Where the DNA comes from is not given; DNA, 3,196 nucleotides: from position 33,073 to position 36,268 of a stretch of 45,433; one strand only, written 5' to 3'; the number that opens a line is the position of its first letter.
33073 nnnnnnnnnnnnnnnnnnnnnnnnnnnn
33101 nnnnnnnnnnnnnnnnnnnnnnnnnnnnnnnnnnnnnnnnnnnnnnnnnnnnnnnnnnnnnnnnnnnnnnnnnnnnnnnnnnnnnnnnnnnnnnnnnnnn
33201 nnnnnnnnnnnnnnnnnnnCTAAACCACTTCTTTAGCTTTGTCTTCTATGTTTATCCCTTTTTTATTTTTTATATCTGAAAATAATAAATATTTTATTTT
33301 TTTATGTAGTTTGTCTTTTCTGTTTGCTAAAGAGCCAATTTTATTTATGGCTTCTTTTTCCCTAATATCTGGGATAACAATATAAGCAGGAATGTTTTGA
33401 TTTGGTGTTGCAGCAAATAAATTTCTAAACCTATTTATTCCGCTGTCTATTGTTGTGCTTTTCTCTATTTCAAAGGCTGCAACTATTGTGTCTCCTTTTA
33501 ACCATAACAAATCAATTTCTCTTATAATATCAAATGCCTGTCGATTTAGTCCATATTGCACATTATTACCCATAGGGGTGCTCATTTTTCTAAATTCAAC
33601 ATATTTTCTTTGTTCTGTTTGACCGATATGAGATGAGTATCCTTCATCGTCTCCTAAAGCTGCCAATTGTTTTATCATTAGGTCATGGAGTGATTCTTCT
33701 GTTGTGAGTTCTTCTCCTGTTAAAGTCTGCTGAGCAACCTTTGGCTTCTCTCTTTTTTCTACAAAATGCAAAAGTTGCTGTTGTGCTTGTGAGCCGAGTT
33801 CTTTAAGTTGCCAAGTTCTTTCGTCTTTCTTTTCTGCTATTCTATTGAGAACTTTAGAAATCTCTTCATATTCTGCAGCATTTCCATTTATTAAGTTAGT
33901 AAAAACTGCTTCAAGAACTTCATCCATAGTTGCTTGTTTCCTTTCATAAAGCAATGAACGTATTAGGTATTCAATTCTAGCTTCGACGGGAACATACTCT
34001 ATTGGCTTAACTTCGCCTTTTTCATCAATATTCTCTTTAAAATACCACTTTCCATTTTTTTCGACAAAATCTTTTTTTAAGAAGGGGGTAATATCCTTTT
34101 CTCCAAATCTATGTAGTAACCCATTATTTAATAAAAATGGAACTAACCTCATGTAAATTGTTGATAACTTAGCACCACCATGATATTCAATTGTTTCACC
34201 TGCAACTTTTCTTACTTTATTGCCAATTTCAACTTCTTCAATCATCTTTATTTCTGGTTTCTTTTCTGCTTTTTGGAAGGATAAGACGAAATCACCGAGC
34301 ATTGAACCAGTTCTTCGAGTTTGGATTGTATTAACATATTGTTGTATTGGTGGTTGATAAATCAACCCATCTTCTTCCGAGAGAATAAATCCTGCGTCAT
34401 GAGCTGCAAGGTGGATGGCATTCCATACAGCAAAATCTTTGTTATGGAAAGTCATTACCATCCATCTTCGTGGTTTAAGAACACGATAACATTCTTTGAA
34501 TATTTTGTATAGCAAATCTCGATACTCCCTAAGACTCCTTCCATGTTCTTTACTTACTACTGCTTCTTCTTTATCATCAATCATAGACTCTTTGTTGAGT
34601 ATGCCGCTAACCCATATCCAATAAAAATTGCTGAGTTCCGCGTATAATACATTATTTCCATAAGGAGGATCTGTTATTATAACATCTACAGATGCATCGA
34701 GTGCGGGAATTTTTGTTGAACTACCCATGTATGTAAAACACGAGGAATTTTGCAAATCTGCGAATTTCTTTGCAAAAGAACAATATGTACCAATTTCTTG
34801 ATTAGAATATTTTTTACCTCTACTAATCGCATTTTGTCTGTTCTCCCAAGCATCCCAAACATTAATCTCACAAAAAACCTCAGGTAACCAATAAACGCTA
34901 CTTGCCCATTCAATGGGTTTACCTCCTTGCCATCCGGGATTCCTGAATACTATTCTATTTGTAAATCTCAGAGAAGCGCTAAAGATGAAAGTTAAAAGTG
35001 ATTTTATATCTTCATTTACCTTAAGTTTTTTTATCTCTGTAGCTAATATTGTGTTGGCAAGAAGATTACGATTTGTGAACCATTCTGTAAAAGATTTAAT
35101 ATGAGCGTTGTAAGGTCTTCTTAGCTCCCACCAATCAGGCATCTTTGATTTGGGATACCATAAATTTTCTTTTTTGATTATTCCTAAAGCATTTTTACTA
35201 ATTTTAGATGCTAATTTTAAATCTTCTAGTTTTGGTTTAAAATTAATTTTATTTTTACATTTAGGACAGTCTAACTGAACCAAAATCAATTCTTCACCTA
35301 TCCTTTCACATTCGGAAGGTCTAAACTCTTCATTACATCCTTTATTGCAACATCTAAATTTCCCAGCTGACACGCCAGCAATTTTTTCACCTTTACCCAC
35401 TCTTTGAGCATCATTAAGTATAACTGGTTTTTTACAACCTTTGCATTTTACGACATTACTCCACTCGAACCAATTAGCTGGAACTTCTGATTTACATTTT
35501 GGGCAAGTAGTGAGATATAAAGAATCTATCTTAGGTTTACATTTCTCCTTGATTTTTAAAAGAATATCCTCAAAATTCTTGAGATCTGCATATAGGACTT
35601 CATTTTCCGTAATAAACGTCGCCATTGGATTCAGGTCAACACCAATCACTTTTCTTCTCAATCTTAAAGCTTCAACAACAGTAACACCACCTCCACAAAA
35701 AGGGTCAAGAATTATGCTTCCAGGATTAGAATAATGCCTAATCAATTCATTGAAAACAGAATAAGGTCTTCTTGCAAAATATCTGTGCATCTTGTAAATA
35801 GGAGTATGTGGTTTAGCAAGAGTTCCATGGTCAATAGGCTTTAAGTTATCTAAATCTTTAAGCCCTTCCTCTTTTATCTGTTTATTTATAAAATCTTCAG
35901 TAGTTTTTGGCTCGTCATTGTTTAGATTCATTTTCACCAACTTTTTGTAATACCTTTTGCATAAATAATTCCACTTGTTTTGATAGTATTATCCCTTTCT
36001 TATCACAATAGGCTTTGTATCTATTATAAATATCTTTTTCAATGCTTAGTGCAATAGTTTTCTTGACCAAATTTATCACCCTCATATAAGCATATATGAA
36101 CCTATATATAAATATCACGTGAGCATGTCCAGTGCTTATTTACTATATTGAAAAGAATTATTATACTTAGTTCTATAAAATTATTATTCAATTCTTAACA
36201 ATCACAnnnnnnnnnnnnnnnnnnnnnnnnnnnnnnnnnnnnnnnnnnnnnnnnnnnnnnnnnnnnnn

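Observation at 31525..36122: Three-gene RHH, Zn-ribbon methyltransferase/endonuclease-like fusion and MoxR/MCM-clade AAA+ module wedged into the MEP operon: candidate uncharacterised defence system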

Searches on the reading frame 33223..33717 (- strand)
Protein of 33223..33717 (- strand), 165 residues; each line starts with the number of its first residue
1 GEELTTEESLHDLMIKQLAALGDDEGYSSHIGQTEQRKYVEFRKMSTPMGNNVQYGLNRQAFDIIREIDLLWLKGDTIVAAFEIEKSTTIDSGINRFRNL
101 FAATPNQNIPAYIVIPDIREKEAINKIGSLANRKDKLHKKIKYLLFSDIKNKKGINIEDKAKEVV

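Call 82: search_solved_structures(query=A5, max_evalue=10, show_alignments=3)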
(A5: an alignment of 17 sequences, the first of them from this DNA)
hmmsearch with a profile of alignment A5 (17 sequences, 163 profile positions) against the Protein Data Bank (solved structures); distinct sequences matched with E-value up to 10: 0.

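Call 83: search_protein_families(library=pfam, alignment_id=A5, max_evalue=1)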
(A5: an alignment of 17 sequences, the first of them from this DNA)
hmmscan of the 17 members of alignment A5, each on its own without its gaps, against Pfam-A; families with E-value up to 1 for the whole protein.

A. member 1, seq(165 aa): 0 families

B. families by the number of members that match (of 17 scanned): 3 families
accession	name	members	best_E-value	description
PF02124.21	Marek_A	3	0.07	Marek's disease glycoprotein A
PF12379.13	bCoV_NSP3_N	1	0.034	Betacoronavirus replicase NSP3, N-terminal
PF25209.1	Phage_capsid_4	1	0.11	Phage capsid protein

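Call 84: find_homologous_proteins(query=A5, max_evalue=0.001)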
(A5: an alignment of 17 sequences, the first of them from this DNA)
Query A5 (17 sequences) (165 aa, profile of the alignment): 196 proteins with E <= 0.001 among 2663 candidates; the best 120 are listed.
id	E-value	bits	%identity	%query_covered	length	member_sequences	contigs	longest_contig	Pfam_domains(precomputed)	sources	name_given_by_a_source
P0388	1.8e-73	264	81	100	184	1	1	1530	PF27126.1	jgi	jgi:type II restriction enzyme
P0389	4.4e-72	259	91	92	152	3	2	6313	PF27126.1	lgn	-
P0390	5.5e-70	252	61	97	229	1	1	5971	PF27126.1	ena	-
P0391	4.8e-69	249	65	92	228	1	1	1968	PF27126.1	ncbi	ncbi:MAG: hypothetical protein ACE5J3_10395, partial [Methanosarcinales archaeon]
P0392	9.2e-68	245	61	96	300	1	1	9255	PF27126.1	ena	-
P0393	2.8e-64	234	60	86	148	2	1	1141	PF27126.1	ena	-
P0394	3.7e-63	230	61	83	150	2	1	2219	PF27126.1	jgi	jgi:type II restriction enzyme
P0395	2.0e-62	228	49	94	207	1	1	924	PF27126.1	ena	-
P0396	1.3e-61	225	50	88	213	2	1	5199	PF27126.1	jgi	-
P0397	1.5e-60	222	48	92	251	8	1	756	PF27126.1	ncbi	ncbi:unnamed protein product, partial [marine sediment metagenome]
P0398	1.6e-60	222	50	88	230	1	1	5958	PF27126.1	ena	-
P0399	5.1e-59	217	49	88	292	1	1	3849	PF27126.1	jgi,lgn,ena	jgi:hypothetical protein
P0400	1.1e-55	206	56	89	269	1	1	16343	PF27126.1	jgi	jgi:hypothetical protein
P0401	4.1e-54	201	46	91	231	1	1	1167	PF27126.1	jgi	jgi:type II restriction enzyme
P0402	2.6e-50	188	65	71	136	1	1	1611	PF27126.1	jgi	jgi:hypothetical protein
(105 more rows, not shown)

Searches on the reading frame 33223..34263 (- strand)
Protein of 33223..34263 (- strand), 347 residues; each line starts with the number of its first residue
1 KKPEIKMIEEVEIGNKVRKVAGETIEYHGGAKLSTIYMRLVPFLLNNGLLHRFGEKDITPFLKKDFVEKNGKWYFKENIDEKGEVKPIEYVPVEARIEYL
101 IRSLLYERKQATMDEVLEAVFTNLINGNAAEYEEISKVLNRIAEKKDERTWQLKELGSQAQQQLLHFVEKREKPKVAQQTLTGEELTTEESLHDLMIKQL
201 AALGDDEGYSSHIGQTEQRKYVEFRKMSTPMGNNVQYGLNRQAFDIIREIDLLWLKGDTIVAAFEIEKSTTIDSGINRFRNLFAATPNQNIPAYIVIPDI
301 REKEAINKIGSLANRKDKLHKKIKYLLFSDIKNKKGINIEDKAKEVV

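Call 51: predict_structure(alignment_id=A3)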
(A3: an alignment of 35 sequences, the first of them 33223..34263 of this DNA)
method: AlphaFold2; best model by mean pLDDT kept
length: 347 residues; sequences in the alignment: 35
mean_pLDDT: 81.7   pTM: 0.74
mean pLDDT of the five models: 81.7, 81.5, 81.5, 81.0, 79.9
residues with pLDDT >= 90: 136; 70-90: 143; 50-70: 45; < 50: 23
segments of 3 or more residues with pLDDT < 50: 1-6, 87-89, 171-183
pLDDT, mean of each block of 10 residues (from residue 1): 49 83 75 87 83 89 89 77 55 81 92 90 66 83 89 75 53 35 61 93 94 89 87 84 89 93 87 88 89 94 93 93 95 87 92
secondary structure, 60 per line:
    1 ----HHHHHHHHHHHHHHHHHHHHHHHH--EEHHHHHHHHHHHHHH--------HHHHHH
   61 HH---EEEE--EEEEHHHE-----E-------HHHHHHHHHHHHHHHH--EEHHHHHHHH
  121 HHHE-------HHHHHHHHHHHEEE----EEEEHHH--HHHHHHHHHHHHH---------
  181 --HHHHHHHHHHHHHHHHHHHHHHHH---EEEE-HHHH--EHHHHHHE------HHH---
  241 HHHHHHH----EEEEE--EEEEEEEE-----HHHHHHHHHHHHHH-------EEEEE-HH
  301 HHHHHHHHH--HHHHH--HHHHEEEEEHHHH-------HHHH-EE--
elements in order: H5-28 H33-46 H55-62 E66-69 E72-75 H93-108 H113-123 H132-142 E143-145 E150-153 H159-171 H183-206 E210-213 H215-218 H222-227 H241-247 E252-256 E259-266 H272-285 E293-297 H299-309 H312-316 H319-322 E323-327 H328-331 H339-342

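Call 54: fold_search(model_id=the predicted structure, library=pdb)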
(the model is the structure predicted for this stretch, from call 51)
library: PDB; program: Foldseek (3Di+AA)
matches with E <= 10: 288; with E <= 0.001: 0
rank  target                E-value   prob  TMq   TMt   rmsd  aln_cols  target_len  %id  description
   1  2ph7_B                5.9e-03  0.93  0.22  0.32  12.1       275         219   10  Crystal structure of AF2093 from Archaeoglobus fulgidus (released 2007-05-08)
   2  2ph7_A                7.8e-03  0.94  0.23  0.33  12.3       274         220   10  Crystal structure of AF2093 from Archaeoglobus fulgidus (released 2007-05-08)
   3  8iue_M                6.0e-02  0.69  0.15  0.13  17.0       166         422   14  RNA polymerase III pre-initiation complex melting complex 1 (released 2023-05-24)
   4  2fok_A                6.3e-02  0.28  0.20  0.14  16.4       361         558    9  STRUCTURE OF RESTRICTION ENDONUCLEASE FOKI (released 1998-06-17)
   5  9efq_J                8.8e-02  0.91  0.15  0.13  16.7       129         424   12  Cryo-EM structure of COP9 signalosome precatalytic state with neddylated cullin-2 (released 2025-12-03)
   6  3mcz_B                1.2e-01  0.21  0.18  0.19  13.9       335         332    7  The Structure of an O-methyltransferase family protein from Burkholderia thailandensis. (released 2010-05-26)
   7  7edb_A                1.3e-01  0.82  0.23  0.23  10.8       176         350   11  EcoT38I restriction endonuclease complexed with DNA (released 2022-03-16)
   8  4zsf_A                1.4e-01  0.44  0.24  0.29  17.8       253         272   11  Crystal structure of pre-specific restriction endonuclease BsaWI-DNA complex (released 2015-10-07)
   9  9u49_A                2.0e-01  0.18  0.23  0.21  22.9       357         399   10  crystal structure of Cdn1 in complex with cA4 (released 2026-02-04)
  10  9efm_J                2.1e-01  0.69  0.17  0.17  20.6       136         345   15  Cryo-EM structure of COP9 signalosome precatalytic state with neddylated cullin-1 (released 2025-12-03)
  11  9obo_A                2.8e-01  0.13  0.17  0.09  17.8       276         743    8  Crystal structure of Mycobacterium tuberculosis isocitrate lyase 2 fixed in the apo form with disulfide bonds (released 2026-03-18)
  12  9i2f_A                2.8e-01  0.06  0.14  0.10  19.5       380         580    9  Cryo-EM structure of retron Eco2 (Ec67) (released 2026-02-04)
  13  6nxk_D                3.0e-01  0.96  0.16  0.60   3.0        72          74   18  Ubiquitin binding variants (released 2020-01-15)
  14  7edb_B                3.0e-01  0.38  0.23  0.23  20.9       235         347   11  EcoT38I restriction endonuclease complexed with DNA (released 2022-03-16)
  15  8ity_M                3.1e-01  0.28  0.14  0.12  17.8       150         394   13  human RNA polymerase III pre-initiation complex closed DNA 1 (released 2023-06-07)
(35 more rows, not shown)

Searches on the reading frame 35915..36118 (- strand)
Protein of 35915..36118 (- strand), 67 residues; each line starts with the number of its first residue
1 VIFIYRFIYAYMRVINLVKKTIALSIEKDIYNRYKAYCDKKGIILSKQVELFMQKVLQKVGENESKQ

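Call 3: search_protein_families(library=pfam, proteins=[window:35915-36118:-], max_evalue=1)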
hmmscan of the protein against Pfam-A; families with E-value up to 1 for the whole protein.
window:35915-36118:- (67 aa): 3 families
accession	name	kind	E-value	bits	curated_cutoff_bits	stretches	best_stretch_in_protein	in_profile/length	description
PF19891.5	DUF6364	-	0.0019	19.1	27.3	1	20-62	3-39/70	Family of unknown function (DUF6364)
PF03288.22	Pox_D5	-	0.031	15.2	21.4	1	25-58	22-55/86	Poxvirus D5 protein-like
PF18399.6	CLIP_SPH_Scar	-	0.27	11.8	25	1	35-60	11-36/66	Clip-domain serine protease homolog Scarface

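Call 4: search_protein_families(library=padloc, proteins=[window:35915-36118:-], max_evalue=1)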
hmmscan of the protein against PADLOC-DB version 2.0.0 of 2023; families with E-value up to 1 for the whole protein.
window:35915-36118:- (67 aa): 0 families

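Call 5: search_protein_families(library=ncbifam, proteins=[window:35915-36118:-], max_evalue=1)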
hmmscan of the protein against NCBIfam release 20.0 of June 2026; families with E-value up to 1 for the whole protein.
window:35915-36118:- (67 aa): 0 families

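Call 8: search_protein_families(library=phrogs, proteins=[window:35915-36118:-], max_evalue=1)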
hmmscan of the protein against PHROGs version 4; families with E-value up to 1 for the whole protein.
window:35915-36118:- (67 aa): 7 families
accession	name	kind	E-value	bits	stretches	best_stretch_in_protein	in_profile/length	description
phrog_3180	-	transcription regulation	0.0023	18.9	1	19-61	5-47/50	Arc-like repressor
phrog_33224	-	unknown function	0.0075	17.4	1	19-57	19-57/159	-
phrog_7601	-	unknown function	0.048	14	1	7-58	207-252/289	-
phrog_36877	-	unknown function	0.063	14.2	1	23-57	13-47/187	-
phrog_582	-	transcription regulation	0.068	14.5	1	19-64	57-102/105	Arc-like repressor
phrog_25950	-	unknown function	0.12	12.7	1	11-60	56-105/282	-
phrog_6088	-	DNA, RNA and nucleotide metabolism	0.21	10.9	1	6-63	695-748/772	DNA primase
